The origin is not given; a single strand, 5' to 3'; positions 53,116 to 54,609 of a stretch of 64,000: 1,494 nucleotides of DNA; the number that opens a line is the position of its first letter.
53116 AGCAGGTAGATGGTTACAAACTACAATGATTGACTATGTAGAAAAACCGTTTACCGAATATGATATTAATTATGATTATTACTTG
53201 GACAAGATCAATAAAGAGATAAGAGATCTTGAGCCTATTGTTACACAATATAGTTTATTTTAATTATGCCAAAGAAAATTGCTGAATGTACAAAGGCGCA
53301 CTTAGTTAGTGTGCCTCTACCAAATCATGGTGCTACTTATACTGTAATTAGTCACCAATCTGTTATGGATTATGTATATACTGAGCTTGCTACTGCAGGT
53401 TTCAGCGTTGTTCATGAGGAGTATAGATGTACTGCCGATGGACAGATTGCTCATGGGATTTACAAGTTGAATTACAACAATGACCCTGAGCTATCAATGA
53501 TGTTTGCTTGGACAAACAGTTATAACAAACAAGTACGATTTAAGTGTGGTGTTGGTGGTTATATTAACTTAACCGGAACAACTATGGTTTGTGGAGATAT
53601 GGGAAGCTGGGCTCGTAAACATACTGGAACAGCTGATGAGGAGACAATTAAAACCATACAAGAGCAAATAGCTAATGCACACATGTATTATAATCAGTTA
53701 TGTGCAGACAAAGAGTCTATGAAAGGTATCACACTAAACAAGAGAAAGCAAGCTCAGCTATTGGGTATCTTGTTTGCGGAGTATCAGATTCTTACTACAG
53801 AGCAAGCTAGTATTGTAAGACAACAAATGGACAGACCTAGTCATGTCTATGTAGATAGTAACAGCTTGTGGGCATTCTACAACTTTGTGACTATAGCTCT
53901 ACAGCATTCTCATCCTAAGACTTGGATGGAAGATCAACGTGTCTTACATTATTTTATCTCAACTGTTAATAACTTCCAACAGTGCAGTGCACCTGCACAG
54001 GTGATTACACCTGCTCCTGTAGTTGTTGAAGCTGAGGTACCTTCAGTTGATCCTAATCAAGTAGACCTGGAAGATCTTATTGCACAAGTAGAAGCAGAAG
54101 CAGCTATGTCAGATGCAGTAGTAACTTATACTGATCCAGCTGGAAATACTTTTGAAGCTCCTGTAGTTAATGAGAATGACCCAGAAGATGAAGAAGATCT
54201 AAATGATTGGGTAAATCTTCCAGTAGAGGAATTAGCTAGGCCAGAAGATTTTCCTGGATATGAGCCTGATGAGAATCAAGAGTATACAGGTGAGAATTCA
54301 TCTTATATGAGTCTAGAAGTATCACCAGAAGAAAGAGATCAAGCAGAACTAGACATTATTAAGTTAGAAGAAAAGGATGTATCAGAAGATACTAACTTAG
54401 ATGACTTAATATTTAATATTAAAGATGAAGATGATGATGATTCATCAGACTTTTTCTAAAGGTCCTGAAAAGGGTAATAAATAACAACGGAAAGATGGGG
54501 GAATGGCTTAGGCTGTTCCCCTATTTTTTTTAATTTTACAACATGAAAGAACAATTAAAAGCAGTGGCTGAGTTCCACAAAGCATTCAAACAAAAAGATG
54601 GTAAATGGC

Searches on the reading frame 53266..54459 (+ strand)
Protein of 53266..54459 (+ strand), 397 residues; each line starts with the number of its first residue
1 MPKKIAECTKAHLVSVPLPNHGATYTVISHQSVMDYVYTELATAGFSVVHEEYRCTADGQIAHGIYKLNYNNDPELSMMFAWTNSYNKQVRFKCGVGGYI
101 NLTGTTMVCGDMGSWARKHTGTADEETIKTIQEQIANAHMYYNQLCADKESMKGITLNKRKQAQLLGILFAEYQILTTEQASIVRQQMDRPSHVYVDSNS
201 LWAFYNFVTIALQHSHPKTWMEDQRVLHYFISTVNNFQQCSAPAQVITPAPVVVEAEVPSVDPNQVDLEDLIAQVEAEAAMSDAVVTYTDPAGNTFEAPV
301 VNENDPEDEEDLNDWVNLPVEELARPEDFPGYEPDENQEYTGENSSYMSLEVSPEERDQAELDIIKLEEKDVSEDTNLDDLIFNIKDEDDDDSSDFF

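Call 92: search_protein_families(library=pfam, max_evalue=0.001, proteins=[window:53266-54459:+])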
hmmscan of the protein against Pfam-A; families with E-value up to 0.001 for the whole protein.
window:53266-54459:+ (397 aa): 1 family
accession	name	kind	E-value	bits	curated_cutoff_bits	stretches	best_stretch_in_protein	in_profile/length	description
PF06067.16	DUF932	-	3e-06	27.6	23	1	104-217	90-211/227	Domain of unknown function (DUF932)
